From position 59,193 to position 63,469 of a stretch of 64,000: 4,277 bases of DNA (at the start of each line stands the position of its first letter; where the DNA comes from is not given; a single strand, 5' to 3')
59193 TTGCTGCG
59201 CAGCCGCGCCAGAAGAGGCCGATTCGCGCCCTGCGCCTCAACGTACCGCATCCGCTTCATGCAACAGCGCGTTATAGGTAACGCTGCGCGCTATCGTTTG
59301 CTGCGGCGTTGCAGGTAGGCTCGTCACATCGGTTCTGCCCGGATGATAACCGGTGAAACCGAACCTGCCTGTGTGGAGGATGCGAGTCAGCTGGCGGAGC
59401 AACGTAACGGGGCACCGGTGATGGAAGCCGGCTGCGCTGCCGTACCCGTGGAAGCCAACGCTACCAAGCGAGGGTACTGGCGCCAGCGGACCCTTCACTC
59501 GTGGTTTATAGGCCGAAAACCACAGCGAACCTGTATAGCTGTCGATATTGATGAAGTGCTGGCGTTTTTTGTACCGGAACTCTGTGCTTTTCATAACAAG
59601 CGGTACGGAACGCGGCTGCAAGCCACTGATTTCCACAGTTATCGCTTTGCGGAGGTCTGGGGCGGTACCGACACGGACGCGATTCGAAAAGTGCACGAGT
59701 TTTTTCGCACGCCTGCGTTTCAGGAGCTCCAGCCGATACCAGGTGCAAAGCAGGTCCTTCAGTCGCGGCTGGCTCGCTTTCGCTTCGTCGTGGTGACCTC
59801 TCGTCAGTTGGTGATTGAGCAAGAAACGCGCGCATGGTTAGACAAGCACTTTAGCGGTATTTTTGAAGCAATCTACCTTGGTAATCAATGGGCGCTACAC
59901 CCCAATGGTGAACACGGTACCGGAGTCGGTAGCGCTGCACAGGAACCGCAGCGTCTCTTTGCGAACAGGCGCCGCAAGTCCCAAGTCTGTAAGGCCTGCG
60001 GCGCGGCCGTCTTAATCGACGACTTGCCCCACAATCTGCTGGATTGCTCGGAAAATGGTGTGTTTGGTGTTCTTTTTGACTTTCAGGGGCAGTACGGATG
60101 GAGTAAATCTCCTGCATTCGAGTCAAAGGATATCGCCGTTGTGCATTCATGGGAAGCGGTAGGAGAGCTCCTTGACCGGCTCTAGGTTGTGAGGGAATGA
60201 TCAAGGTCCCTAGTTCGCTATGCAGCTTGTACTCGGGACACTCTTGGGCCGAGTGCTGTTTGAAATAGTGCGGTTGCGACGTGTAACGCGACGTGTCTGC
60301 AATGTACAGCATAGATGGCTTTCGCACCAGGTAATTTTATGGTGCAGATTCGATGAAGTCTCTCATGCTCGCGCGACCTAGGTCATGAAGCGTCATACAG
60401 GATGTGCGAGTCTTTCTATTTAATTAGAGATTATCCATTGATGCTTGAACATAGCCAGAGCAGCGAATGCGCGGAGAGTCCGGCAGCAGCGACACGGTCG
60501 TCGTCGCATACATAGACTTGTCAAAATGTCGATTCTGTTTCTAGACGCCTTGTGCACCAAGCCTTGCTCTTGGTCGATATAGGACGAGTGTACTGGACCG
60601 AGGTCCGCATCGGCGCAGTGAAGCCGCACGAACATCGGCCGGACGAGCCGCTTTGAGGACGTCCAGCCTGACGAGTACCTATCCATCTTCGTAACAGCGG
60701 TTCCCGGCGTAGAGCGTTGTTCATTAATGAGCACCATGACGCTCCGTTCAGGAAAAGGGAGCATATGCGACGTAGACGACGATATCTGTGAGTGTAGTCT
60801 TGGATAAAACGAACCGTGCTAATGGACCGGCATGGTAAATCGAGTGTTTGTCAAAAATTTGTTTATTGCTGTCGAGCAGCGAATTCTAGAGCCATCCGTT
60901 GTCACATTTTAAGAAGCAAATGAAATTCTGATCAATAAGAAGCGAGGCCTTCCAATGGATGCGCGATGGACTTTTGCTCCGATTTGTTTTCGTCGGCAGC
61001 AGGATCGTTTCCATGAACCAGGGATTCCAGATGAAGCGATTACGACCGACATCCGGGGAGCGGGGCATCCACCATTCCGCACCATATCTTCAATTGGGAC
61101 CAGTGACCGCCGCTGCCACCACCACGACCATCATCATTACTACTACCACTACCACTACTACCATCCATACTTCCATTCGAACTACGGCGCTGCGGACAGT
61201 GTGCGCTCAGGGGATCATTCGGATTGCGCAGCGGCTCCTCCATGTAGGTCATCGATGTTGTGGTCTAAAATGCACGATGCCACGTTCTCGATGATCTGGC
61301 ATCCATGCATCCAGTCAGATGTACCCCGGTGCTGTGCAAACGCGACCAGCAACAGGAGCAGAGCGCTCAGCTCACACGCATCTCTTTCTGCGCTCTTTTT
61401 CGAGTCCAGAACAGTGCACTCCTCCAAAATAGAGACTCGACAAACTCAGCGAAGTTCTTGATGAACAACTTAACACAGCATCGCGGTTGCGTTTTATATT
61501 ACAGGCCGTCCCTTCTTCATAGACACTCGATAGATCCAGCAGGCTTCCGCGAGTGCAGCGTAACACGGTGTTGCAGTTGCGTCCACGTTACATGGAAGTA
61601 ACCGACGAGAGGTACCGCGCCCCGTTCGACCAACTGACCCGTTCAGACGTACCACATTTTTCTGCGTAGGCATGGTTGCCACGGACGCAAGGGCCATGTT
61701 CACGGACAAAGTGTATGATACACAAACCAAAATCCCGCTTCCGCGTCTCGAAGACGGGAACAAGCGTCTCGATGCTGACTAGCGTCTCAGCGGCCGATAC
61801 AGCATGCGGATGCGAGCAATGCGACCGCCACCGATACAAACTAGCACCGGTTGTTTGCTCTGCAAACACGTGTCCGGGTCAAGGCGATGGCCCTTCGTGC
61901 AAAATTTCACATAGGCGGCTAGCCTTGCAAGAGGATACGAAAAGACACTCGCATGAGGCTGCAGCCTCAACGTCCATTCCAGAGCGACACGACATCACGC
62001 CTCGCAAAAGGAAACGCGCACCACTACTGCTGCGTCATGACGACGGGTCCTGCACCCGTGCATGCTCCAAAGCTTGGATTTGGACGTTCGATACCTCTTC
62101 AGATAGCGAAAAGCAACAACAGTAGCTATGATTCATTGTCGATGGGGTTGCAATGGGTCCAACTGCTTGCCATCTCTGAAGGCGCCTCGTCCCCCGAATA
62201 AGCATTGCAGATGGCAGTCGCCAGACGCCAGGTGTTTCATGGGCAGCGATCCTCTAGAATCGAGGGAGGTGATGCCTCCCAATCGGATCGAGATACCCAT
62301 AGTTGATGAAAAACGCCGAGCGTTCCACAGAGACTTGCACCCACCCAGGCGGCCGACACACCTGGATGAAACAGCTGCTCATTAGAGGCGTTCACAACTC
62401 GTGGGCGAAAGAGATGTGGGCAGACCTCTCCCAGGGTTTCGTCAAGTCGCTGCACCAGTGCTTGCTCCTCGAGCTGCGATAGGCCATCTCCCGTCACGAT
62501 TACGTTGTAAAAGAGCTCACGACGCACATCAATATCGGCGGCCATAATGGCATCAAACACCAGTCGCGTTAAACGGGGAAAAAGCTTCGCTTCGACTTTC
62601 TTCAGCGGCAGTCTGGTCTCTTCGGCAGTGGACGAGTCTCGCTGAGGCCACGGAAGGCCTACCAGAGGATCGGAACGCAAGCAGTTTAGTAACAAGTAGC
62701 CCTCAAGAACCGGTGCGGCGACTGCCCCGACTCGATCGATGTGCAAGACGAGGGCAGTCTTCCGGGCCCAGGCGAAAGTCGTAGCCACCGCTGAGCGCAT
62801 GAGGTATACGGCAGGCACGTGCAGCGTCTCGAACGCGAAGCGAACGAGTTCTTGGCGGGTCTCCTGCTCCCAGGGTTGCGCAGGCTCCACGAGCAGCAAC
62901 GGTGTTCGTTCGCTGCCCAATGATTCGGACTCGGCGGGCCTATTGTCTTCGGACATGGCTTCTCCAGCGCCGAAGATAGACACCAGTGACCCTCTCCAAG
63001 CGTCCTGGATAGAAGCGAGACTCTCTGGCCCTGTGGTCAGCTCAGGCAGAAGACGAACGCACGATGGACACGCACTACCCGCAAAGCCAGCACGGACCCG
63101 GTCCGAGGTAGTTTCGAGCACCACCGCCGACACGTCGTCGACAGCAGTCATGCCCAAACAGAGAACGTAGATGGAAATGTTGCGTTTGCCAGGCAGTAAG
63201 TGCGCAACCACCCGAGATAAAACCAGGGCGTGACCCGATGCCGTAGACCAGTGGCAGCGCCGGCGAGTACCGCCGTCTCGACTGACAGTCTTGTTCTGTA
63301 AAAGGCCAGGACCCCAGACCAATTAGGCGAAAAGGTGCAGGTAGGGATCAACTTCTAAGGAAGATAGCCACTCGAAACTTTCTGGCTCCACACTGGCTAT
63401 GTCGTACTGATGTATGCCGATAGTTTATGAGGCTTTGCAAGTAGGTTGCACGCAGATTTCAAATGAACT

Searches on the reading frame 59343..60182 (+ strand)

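Call 31: search_protein_families(library=pfam, proteins=[window:59343-60182:+], max_evalue=0.00001)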
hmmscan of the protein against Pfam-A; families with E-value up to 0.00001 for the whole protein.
window:59343-60182:+ (280 aa): 1 family
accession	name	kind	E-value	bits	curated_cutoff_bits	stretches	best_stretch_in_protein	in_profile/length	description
PF06941.18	NT5C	-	1.3e-15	58.2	24.8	1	63-173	2-113/180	5' nucleotidase, deoxy (Pyrimidine), cytosolic type C protein (NT5C)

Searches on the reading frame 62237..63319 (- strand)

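Call 31: search_protein_families(library=pfam, proteins=[window:62237-63319:-], max_evalue=0.00001)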
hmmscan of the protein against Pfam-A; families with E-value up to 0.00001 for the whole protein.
window:62237-63319:- (360 aa): 1 family
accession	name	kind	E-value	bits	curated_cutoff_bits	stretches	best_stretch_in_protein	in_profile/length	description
PF00022.25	Actin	-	3.3e-37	128.5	27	2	245-359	301-409/410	Actin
